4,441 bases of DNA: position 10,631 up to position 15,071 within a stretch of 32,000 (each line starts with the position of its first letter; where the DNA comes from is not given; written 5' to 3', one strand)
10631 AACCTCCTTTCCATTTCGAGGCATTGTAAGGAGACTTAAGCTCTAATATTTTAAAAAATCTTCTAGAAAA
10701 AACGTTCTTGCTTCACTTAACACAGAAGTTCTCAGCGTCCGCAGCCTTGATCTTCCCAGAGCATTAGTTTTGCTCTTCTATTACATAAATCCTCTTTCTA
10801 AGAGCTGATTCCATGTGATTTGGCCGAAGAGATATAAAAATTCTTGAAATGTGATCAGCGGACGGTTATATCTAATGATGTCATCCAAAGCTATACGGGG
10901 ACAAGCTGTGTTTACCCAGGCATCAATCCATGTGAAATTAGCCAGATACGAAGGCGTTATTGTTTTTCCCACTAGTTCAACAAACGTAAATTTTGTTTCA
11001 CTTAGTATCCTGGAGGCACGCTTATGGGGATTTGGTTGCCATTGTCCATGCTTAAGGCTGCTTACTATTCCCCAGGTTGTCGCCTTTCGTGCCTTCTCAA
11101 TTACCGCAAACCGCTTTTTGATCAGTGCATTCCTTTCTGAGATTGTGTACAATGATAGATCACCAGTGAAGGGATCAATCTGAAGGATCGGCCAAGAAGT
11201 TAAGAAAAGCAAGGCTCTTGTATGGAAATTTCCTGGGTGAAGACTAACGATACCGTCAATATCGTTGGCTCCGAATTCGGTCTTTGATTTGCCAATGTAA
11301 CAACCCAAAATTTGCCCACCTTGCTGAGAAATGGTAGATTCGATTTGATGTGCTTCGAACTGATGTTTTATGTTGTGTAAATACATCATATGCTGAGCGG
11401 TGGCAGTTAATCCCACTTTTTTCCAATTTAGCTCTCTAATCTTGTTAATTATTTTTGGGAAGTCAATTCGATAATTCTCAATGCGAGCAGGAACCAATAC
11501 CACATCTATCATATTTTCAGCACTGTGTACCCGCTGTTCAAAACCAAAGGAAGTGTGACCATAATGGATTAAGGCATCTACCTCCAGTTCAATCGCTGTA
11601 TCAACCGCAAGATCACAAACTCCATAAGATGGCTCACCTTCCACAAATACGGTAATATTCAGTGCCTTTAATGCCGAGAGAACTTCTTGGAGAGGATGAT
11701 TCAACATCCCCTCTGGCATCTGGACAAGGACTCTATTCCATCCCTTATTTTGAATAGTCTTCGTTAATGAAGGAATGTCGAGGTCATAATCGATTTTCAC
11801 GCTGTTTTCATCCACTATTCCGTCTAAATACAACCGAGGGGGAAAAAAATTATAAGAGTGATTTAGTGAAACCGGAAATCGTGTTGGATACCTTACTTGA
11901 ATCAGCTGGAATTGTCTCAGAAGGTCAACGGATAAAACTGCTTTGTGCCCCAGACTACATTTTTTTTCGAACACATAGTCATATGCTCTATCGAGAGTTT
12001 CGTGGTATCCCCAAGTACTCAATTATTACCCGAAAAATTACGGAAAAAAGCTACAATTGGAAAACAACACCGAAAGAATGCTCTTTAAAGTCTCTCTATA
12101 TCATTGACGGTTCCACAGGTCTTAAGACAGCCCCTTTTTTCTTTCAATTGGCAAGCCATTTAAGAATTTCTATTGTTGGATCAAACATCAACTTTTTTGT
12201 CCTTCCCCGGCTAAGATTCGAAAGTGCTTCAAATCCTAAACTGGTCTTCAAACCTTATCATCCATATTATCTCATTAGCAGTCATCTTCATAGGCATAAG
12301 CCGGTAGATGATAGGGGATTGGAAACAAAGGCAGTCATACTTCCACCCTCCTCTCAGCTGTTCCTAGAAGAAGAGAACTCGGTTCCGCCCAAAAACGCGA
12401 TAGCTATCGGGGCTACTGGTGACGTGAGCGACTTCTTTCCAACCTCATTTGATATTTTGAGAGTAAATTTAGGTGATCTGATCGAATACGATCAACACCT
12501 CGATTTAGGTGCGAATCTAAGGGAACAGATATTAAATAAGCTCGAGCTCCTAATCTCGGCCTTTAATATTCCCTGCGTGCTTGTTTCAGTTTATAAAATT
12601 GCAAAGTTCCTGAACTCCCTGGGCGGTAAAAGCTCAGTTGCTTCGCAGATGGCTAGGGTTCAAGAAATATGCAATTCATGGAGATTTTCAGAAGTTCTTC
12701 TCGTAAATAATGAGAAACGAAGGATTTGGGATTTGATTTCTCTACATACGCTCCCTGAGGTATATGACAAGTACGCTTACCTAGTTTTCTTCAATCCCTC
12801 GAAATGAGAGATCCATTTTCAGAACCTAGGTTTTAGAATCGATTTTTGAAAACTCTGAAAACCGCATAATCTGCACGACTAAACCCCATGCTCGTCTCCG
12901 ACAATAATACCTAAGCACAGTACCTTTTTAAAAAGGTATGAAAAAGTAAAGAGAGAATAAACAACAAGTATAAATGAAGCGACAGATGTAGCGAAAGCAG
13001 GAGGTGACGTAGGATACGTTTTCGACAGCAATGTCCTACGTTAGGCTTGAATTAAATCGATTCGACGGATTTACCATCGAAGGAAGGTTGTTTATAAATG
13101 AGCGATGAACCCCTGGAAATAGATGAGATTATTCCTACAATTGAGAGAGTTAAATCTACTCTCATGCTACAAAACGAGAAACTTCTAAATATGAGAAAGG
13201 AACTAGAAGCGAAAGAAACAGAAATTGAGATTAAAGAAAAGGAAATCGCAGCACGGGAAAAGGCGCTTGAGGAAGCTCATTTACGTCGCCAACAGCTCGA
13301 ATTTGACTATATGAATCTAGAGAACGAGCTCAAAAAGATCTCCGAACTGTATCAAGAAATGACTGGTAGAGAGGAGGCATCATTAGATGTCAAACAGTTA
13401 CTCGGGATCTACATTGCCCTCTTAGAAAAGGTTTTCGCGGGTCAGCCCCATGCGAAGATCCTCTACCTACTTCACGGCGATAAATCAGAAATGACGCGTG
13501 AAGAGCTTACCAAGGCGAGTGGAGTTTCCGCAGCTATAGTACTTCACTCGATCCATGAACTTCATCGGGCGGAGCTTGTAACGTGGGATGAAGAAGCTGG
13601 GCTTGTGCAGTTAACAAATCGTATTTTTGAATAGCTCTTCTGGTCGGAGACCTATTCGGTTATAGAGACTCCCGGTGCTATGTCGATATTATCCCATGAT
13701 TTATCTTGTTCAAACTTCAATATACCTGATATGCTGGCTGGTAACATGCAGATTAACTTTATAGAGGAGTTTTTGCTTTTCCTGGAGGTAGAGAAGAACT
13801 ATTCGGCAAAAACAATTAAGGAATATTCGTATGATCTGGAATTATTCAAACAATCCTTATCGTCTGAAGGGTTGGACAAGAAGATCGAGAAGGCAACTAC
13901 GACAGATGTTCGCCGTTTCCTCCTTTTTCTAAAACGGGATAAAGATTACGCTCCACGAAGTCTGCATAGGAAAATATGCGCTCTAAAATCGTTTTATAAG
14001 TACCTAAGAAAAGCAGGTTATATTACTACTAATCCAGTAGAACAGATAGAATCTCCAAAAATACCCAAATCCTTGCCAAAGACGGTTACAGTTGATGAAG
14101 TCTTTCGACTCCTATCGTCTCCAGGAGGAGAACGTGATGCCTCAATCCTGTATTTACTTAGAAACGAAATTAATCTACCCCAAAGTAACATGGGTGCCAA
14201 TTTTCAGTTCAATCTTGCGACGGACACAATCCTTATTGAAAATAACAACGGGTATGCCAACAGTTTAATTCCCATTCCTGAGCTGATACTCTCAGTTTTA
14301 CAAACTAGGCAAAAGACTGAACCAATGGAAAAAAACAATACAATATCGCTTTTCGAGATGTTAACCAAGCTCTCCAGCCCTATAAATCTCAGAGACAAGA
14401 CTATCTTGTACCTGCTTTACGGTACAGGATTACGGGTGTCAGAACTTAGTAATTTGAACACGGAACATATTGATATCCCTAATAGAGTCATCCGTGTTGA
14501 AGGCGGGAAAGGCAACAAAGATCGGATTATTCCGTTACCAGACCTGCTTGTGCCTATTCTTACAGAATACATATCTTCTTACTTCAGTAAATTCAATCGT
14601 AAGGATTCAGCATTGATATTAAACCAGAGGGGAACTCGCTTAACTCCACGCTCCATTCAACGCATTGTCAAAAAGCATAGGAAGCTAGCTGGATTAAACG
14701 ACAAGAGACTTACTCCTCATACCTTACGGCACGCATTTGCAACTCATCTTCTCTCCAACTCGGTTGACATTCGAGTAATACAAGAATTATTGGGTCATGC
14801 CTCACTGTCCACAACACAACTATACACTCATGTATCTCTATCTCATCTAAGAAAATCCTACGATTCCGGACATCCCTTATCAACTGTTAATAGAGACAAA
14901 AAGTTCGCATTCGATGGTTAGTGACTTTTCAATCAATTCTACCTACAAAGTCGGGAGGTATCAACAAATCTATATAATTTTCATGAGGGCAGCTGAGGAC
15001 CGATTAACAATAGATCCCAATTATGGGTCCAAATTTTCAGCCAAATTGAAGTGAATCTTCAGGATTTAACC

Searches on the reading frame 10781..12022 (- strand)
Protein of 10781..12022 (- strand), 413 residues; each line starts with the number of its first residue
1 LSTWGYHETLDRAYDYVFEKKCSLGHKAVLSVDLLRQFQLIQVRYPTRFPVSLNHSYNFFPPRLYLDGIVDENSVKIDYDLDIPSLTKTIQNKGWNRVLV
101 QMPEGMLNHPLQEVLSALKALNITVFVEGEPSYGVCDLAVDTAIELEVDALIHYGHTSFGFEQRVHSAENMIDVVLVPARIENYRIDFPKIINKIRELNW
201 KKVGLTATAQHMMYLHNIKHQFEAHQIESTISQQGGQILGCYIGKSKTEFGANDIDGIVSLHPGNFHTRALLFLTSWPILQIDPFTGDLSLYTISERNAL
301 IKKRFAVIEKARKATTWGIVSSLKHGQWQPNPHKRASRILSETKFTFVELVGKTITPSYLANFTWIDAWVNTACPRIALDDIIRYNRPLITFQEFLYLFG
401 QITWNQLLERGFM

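Call 13: search_protein_families(library=pfam, proteins=[window:10781-12022:-], max_evalue=0.01)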
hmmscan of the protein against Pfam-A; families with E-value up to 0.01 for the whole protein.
window:10781-12022:- (413 aa): 1 family
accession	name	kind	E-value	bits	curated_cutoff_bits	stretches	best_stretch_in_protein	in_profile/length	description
PF01866.22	Diphthamide_syn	-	7.1e-58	196.8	33.2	1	102-405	1-298/302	Putative diphthamide synthesis protein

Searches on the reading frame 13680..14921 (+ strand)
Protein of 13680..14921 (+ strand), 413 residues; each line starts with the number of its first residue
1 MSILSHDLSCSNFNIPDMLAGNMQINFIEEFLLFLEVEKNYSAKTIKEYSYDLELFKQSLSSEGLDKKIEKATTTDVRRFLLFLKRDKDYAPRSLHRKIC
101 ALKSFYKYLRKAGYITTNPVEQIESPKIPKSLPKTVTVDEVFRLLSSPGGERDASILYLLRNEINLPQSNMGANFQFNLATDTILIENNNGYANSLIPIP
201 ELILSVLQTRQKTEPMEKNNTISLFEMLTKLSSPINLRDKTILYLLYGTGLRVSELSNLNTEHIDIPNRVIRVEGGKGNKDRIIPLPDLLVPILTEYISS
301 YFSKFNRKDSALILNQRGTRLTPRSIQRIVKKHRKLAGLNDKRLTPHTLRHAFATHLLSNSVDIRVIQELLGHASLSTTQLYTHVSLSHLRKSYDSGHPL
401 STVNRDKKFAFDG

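Call 13: search_protein_families(library=pfam, proteins=[window:13680-14921:+], max_evalue=0.01)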
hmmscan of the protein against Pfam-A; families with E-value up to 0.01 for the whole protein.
window:13680-14921:+ (413 aa): 3 families
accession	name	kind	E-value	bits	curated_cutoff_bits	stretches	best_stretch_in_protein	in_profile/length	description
PF00589.27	Phage_integrase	-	3.9e-47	160.7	27.1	1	218-386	5-169/172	Phage integrase family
PF02899.23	Phage_int_SAM_1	-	8.4e-18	64.9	22.3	1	28-112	1-82/83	Phage integrase, N-terminal SAM-like domain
PF13495.12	Phage_int_SAM_4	-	9.2e-10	39.2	27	1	28-110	2-79/85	Phage integrase, N-terminal SAM-like domain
